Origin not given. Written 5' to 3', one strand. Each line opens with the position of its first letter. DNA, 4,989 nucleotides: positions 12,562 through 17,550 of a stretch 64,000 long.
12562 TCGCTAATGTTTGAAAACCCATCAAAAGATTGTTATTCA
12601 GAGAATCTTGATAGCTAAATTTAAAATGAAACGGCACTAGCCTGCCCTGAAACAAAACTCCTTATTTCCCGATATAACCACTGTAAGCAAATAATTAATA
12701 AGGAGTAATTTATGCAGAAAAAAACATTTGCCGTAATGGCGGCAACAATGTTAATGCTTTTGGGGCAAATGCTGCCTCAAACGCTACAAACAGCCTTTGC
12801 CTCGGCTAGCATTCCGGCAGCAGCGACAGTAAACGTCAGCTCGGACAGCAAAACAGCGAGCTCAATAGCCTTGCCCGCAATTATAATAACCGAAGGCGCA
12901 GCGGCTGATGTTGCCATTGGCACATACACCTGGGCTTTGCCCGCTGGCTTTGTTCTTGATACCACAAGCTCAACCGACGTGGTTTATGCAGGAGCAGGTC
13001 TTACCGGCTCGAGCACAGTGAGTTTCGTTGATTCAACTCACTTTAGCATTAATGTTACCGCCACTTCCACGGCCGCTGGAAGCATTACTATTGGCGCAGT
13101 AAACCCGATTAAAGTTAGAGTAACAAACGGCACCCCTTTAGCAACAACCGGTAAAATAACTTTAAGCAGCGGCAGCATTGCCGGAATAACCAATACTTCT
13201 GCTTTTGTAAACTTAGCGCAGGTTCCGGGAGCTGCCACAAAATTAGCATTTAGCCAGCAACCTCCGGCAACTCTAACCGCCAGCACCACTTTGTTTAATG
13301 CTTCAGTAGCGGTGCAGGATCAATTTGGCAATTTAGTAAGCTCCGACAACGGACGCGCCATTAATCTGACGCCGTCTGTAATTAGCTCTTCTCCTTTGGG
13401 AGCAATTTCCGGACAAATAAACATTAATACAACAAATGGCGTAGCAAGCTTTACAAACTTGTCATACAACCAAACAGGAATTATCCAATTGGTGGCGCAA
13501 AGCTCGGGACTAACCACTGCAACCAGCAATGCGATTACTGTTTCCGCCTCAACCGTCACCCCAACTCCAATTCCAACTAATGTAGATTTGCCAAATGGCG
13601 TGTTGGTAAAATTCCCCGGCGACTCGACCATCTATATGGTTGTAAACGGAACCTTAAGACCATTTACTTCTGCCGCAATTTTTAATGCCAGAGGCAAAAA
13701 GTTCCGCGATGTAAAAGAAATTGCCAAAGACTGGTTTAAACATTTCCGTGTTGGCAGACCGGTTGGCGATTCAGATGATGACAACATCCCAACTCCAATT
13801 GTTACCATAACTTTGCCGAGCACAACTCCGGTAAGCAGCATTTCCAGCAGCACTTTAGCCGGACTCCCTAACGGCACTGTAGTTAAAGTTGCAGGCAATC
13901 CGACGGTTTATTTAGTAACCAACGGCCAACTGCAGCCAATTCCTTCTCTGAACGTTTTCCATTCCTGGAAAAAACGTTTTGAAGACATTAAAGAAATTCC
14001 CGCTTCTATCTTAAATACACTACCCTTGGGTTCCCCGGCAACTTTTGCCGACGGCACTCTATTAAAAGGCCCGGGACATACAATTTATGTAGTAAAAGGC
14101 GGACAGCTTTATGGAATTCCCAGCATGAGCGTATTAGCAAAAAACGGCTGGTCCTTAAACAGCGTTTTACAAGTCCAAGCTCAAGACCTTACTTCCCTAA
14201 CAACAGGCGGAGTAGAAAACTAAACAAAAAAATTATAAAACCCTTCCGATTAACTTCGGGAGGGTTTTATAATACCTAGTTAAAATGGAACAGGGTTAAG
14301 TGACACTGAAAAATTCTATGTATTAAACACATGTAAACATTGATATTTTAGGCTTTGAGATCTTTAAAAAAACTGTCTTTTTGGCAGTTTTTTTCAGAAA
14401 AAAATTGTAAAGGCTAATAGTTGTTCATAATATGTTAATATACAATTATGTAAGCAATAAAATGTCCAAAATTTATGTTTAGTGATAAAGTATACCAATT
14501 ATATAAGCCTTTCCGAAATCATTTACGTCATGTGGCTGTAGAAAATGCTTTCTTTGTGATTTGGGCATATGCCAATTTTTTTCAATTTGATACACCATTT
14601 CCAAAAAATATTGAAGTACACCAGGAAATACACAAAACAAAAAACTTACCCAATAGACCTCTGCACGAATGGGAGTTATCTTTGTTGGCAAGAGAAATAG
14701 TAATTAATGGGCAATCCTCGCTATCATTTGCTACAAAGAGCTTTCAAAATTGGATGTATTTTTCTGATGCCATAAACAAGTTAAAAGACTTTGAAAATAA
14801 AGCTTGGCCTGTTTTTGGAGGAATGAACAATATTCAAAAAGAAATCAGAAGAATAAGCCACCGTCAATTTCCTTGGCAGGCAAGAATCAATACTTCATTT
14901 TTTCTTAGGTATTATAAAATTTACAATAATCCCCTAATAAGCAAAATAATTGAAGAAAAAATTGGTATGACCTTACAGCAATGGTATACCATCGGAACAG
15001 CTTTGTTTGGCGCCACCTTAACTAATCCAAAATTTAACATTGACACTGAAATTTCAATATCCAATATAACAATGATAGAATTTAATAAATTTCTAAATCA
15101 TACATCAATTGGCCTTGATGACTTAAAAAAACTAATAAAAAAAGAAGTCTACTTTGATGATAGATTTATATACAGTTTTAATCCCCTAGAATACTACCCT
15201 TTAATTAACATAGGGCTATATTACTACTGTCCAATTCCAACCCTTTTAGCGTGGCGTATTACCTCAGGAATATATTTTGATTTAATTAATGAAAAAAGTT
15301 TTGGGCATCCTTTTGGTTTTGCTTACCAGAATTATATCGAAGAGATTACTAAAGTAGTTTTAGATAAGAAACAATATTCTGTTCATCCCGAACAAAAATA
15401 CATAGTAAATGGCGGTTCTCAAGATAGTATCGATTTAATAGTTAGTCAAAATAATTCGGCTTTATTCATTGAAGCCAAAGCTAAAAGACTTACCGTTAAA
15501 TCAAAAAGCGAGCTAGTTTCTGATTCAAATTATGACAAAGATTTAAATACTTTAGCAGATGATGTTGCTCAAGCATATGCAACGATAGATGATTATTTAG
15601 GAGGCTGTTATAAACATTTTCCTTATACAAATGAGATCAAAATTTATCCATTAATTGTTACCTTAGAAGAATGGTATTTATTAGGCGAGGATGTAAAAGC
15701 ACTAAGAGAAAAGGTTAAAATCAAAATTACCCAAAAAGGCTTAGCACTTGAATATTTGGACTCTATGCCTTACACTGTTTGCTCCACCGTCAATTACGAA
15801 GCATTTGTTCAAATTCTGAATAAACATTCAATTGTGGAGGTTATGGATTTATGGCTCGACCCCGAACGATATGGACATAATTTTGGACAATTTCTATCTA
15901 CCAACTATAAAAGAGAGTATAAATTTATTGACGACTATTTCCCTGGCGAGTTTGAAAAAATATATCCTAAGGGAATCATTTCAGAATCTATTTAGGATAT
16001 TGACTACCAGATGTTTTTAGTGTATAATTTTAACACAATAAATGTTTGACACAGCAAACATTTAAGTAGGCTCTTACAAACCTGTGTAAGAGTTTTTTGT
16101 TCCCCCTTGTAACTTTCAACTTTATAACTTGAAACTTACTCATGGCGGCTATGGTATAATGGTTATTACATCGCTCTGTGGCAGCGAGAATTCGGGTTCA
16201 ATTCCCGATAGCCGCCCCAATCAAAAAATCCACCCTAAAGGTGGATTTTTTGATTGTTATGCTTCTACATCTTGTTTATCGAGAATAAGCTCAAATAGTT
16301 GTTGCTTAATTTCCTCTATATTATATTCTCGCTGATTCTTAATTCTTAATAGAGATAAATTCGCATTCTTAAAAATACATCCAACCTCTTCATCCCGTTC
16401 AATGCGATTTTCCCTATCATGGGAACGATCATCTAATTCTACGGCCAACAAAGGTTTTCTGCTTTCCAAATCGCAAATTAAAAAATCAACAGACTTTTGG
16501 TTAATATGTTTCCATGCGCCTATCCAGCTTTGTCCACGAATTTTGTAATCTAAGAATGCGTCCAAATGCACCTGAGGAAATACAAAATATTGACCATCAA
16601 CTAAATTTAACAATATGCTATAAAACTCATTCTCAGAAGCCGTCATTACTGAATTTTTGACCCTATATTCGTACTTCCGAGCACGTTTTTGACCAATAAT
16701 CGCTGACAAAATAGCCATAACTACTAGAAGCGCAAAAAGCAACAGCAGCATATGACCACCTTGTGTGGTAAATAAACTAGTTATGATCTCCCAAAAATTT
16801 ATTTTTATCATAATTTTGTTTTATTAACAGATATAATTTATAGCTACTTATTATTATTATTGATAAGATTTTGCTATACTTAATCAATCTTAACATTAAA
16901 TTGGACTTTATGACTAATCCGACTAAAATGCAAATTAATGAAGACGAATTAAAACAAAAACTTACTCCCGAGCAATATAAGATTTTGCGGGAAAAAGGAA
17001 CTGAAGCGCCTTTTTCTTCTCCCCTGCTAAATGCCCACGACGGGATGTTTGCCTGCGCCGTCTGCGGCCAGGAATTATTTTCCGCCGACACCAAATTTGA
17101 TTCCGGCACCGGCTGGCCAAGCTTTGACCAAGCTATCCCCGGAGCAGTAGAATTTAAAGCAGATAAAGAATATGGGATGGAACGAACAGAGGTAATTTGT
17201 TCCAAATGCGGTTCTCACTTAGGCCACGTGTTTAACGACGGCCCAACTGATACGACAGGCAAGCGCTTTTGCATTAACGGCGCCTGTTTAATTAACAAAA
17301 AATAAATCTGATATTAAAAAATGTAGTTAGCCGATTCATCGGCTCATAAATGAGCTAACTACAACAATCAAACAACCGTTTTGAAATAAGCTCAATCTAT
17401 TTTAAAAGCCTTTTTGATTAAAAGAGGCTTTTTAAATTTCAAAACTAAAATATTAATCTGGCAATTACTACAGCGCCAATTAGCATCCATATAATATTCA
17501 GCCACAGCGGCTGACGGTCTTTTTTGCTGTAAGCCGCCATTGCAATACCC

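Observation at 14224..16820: tRNA-His-centred AT-rich islet with two PD-(D/E)xK-like proteins, a candidate defence locus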

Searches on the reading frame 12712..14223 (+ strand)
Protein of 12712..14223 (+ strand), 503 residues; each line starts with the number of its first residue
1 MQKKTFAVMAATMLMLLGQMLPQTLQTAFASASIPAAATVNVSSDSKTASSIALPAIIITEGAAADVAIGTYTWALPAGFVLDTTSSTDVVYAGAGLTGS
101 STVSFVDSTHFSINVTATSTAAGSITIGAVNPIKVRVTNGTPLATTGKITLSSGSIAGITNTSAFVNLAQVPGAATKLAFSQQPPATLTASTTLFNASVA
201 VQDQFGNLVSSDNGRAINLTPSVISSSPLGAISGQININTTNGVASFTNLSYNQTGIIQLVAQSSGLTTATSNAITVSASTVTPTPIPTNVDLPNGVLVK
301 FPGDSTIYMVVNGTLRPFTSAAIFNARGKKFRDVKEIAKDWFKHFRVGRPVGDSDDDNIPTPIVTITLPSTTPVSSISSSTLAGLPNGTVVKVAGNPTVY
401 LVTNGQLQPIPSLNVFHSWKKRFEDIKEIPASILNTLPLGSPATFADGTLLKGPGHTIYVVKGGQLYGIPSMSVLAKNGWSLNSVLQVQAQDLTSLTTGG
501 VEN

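Call 4: search_protein_families(library=pfam, proteins=[window:12712-14223:+], max_evalue=0.1)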
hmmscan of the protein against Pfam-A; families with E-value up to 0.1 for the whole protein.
window:12712-14223:+ (503 aa): 0 families

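Call 5: search_protein_families(library=padloc, proteins=[window:12712-14223:+], max_evalue=0.1)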
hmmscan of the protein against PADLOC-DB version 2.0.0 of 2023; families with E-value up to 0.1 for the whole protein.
window:12712-14223:+ (503 aa): 0 families

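Call 78: find_homologous_proteins(query=window:12712-14220:+)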
Query window:12712-14220:+ (503 aa): 45 proteins with E <= 0.001 among 8000 candidates.
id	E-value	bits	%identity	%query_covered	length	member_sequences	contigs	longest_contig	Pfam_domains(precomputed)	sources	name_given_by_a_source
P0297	2.0e-283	958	89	100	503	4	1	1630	-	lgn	-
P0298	6.8e-244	828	77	100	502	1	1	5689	-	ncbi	-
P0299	1.3e-211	722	66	100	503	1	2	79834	-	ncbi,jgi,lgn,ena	ncbi:MAG: hypothetical protein WC794_04525 [Candidatus Doudnabacteria bacterium]|jgi:hypothetical pr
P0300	5.3e-165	568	55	100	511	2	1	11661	-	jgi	-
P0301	1.6e-162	560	54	100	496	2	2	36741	-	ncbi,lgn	-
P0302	1.0e-156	541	62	85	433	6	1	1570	-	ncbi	ncbi:MAG: hypothetical protein AAB729_00220, partial [Patescibacteria group bacterium]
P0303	5.7e-154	532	52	100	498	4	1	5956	-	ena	-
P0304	3.9e-151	522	51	100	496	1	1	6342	-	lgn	-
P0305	1.9e-146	507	55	93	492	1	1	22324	-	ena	-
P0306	2.7e-146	506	51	100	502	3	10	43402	-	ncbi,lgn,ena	-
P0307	3.4e-145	503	50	100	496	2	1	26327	-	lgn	-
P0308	1.5e-144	501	51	100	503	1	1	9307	-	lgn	-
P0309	8.3e-143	495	52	94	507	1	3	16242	-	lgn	-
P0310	3.1e-140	486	53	95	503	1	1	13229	-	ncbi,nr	ncbi:MAG: hypothetical protein KGJ93_03215 [Patescibacteria group bacterium]|nr:hypothetical protein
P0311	4.9e-139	482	52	100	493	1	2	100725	-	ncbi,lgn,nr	ncbi:MAG: hypothetical protein M1383_00190 [Patescibacteria group bacterium]|nr:hypothetical protein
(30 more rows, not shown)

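Call 79: find_encoding_contigs(protein=P0298, flank=6000, max_places=1)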
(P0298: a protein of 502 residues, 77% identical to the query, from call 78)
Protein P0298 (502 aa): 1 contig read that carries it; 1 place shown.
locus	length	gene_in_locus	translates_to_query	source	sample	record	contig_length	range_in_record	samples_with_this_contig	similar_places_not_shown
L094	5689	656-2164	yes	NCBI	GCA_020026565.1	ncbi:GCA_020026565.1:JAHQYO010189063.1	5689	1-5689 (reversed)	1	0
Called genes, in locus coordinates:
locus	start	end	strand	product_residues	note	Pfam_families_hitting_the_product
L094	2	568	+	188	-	?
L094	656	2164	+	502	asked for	-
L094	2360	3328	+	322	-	-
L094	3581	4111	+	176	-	PF00293:NUDIX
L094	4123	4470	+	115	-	-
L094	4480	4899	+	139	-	-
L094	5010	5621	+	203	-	-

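Call 80: find_encoding_contigs(protein=P0299, flank=8000, max_places=1)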
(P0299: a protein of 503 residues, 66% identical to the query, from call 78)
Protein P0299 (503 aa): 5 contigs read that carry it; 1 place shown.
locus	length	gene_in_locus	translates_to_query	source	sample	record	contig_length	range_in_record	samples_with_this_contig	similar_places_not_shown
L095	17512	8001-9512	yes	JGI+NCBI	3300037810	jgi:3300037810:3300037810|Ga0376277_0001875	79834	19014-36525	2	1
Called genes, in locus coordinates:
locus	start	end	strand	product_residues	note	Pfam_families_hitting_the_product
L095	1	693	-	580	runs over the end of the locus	PF00664:ABC_membrane, PF00005:ABC_tran, PF02463:SMC_N (weak)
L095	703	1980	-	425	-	PF01566:Nramp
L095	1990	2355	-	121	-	PF00571:CBS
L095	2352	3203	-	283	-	PF05239:PRC (faint), PF03448:MgtE_N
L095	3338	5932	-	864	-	PF00690:Cation_ATPase_N, PF00122:E1-E2_ATPase, PF00702:Hydrolase, PF13246:Cation_ATPase, PF00689:Cation_ATPase_C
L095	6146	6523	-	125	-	PF04020:Phage_holin_4_2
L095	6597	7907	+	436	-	PF01794:Ferric_reduct, PF08022:FAD_binding_8, PF00175:NAD_binding_1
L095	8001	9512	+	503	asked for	-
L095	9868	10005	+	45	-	-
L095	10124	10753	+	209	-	-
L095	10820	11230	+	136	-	PF01641:SelR, PF24046:At4g08330 (faint)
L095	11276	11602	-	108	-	-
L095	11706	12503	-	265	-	PF18914:DUF5666 (weak)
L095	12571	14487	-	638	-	PF02689:Herpes_Helicase (faint), PF05970:PIF1, PF13245:AAA_19, PF13401:AAA_22 (faint), PF13604:AAA_30, PF21530:Pif1_2B_dom (weak), PF13538:UvrD_C_2 (weak)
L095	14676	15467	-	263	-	-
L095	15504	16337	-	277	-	-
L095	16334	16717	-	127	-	-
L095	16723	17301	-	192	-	PF01209:Ubie_methyltran (weak), PF08704:GCD14 (weak), PF01135:PCMT (weak), PF13489:Methyltransf_23, PF13847:Methyltransf_31, PF13649:Methyltransf_25, PF08241:Methyltransf_11, PF08242:Methyltransf_12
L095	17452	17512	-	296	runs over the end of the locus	PF19656:DUF6159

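Call 83: search_protein_families(library=pfam, proteins=[L095:10124-10753:+, L094:2360-3328:+, L094:4123-4470:+, L094:4480-4899:+, L094:5010-5621:+], max_evalue=0.01)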
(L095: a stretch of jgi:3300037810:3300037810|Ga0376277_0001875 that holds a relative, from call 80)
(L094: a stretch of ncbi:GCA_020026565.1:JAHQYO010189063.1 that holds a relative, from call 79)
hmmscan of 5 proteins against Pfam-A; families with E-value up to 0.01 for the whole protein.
L095:10124-10753:+ (209 aa): 1 family
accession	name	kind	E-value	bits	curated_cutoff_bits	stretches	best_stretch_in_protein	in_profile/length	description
PF02673.24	BacA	-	0.0069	16.5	33.4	0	5-83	103-177/257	Bacitracin resistance protein BacA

L094:2360-3328:+ (322 aa): 0 families

L094:4123-4470:+ (115 aa): 0 families

L094:4480-4899:+ (139 aa): 0 families

L094:5010-5621:+ (203 aa): 0 families

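Call 103: search_protein_families(library=padloc, proteins=[L094:2360-3328:+], max_evalue=0.001)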
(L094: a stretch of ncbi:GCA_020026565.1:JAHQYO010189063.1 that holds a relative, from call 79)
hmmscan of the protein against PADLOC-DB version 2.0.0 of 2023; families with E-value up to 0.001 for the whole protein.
L094:2360-3328:+ (322 aa): 0 families

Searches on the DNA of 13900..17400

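Call 31: search_rna_families(source=window, start=13900, end=17400, threshold=evalue, max_evalue=1)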
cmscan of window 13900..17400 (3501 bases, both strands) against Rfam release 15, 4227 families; matches with E-value up to 1: 9.
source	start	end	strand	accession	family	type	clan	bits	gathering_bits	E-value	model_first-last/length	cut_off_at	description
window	16145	16216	+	RF00005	tRNA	Gene; tRNA;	CL00001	62.5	29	2e-12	1-71/71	no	tRNA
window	16145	16217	-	RF04354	Plastid-ycf2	Cis-reg;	-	32.6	65.7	0.00037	1-75/75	no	Plastid-ycf2 5UTR RNA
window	16159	16249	+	RF00624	P9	Gene;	-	29.7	43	0.0013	1-74/74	no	Pseudomonas sRNA P9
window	14234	14354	-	RF02452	ncr1575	Gene; sRNA;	-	29.4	60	0.16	1-212/212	no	Bacillus sRNA ncr1575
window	14739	14804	-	RF00187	SNORD102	Gene; snRNA; snoRNA; CD-box;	-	26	47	0.45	1-72/72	no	Small nucleolar RNA SNORD102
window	14200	14273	+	RF00514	His_leader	Cis-reg; leader;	-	25.1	49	0.39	1-126/126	no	Histidine operon leader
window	16220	16311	-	RF01859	Phe_leader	Cis-reg; leader;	-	25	55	0.4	1-125/125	no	Phenylalanine leader peptide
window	16158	16254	+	RF01859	Phe_leader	Cis-reg; leader;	-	23.3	55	0.99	1-125/125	no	Phenylalanine leader peptide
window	14119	14269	+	RF04178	BTnc005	Gene; sRNA;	-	18.6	174.8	0.41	1-205/205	no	Bacteroides sRNA BTnc005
